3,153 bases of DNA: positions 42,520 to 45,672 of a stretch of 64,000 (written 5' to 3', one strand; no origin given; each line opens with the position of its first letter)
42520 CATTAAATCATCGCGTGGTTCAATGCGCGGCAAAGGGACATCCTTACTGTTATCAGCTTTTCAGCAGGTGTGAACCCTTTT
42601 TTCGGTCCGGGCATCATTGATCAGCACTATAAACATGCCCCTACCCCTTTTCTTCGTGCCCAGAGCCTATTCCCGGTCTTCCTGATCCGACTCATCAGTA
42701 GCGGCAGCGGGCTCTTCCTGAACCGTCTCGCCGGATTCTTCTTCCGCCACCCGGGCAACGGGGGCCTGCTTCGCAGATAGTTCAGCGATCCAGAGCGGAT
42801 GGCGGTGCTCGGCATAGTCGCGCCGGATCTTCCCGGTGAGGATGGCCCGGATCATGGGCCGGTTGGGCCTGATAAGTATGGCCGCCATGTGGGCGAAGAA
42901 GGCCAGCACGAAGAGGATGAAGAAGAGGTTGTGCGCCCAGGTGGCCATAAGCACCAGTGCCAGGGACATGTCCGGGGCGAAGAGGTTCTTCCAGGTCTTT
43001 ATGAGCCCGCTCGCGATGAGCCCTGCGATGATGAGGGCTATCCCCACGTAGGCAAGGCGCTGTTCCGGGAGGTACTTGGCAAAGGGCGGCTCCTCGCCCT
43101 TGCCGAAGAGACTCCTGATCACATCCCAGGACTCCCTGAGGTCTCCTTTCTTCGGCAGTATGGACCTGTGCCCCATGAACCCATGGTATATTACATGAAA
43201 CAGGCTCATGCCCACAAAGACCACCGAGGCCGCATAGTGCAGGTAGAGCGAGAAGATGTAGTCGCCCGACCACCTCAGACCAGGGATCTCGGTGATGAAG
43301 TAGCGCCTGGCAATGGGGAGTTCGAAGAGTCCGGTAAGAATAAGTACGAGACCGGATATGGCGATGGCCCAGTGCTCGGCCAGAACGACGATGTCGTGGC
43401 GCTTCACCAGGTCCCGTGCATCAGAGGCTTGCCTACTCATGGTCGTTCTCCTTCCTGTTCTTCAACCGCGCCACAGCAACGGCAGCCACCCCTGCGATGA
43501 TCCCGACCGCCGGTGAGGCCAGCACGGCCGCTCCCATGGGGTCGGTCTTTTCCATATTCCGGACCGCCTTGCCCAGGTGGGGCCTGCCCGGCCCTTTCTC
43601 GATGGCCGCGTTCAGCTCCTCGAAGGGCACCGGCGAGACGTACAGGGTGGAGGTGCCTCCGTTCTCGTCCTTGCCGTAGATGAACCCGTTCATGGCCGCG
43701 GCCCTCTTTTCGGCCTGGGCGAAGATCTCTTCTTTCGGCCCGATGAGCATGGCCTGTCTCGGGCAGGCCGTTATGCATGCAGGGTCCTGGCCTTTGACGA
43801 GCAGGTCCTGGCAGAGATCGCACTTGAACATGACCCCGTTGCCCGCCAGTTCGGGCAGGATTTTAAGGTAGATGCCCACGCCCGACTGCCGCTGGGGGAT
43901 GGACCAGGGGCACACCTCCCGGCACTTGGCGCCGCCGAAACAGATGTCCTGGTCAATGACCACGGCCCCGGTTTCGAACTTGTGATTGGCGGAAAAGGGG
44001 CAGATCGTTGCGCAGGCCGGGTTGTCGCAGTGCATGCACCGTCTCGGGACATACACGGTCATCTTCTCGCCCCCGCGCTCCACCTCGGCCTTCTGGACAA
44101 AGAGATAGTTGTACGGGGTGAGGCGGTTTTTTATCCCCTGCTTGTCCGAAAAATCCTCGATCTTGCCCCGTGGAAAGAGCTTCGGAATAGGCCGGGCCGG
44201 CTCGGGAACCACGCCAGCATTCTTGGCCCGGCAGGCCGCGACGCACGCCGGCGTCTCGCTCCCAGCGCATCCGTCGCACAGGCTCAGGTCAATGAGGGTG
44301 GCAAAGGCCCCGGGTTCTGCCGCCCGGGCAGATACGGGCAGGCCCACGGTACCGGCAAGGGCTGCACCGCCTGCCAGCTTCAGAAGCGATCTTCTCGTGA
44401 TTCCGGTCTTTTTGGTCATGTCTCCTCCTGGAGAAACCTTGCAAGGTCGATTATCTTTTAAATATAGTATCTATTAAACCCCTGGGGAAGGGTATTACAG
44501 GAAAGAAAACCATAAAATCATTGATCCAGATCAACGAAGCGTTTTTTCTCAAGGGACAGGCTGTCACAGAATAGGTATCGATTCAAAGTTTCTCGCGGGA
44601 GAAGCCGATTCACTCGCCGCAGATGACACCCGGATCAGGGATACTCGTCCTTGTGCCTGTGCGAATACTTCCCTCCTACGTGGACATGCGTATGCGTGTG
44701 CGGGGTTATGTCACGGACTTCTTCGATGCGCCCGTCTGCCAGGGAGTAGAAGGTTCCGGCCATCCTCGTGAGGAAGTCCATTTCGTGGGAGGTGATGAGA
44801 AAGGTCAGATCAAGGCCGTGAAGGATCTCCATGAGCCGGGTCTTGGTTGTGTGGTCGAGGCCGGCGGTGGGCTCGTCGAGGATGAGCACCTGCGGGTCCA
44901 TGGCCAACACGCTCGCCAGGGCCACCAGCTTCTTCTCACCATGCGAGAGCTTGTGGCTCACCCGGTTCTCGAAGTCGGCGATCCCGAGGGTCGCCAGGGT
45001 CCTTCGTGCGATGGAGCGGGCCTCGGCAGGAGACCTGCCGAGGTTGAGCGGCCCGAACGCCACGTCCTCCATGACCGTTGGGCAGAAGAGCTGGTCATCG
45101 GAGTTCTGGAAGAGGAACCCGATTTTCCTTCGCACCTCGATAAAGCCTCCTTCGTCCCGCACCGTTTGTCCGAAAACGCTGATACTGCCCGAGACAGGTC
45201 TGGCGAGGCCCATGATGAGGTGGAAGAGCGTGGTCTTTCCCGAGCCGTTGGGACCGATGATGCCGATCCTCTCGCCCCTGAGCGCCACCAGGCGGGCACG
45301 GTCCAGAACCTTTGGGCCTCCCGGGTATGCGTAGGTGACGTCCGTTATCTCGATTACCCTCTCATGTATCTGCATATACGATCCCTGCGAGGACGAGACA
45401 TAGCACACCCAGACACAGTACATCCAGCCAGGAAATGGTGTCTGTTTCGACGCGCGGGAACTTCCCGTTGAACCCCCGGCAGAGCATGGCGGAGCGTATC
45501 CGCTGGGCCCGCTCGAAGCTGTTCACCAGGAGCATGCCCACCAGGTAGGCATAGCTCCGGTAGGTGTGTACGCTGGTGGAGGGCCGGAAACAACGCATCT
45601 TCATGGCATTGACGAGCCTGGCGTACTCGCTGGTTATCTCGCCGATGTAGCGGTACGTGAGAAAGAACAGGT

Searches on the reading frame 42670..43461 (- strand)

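Call 37: search_protein_families(library=pfam, proteins=[window:42670-43461:-], max_evalue=0.00001)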
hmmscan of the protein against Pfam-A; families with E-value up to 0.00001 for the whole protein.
window:42670-43461:- (264 aa): 1 family
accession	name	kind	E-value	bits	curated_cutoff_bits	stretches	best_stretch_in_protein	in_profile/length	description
PF01292.26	Ni_hydr_CYTB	-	1.4e-15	58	30.1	1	21-210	1-179/179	Prokaryotic cytochrome b561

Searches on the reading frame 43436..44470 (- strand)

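Call 37: search_protein_families(library=pfam, proteins=[window:43436-44470:-], max_evalue=0.00001)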
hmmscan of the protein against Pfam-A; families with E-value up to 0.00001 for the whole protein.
window:43436-44470:- (345 aa): 3 families
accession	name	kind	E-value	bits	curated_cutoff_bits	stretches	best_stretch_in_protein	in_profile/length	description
PF13247.11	Fer4_11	-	8.6e-18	64.8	26.2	1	139-244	4-98/100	4Fe-4S dicluster domain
PF12838.12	Fer4_7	-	1.5e-16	61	27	1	65-161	2-52/52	4Fe-4S dicluster domain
PF13237.11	Fer4_10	-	2.1e-10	40.8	25.5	1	170-237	2-53/53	4Fe-4S dicluster domain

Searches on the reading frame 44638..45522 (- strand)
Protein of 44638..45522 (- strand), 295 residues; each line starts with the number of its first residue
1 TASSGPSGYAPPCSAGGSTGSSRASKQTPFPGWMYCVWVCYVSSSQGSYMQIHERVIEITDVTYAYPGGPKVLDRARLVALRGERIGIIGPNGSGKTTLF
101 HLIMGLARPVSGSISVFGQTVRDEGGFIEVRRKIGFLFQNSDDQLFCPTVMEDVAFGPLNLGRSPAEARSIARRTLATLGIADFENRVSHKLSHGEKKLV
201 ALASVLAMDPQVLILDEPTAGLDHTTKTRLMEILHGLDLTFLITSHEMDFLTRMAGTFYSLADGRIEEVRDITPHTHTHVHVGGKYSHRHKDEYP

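Call 37: search_protein_families(library=pfam, proteins=[window:44638-45522:-], max_evalue=0.00001)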
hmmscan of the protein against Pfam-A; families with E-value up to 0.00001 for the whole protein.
window:44638-45522:- (295 aa): 3 families
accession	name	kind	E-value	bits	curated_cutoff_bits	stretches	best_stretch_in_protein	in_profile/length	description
PF00005.33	ABC_tran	-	2.4e-29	103.1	25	1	81-220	9-137/137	ABC transporter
PF13304.12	AAA_21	-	1.8e-12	48.4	27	1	187-247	233-299/304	AAA domain, putative AbiEii toxin, Type IV TA system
PF02463.25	SMC_N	-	8.6e-10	38.8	40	0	191-254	136-205/220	RecF/RecN/SMC N terminal domain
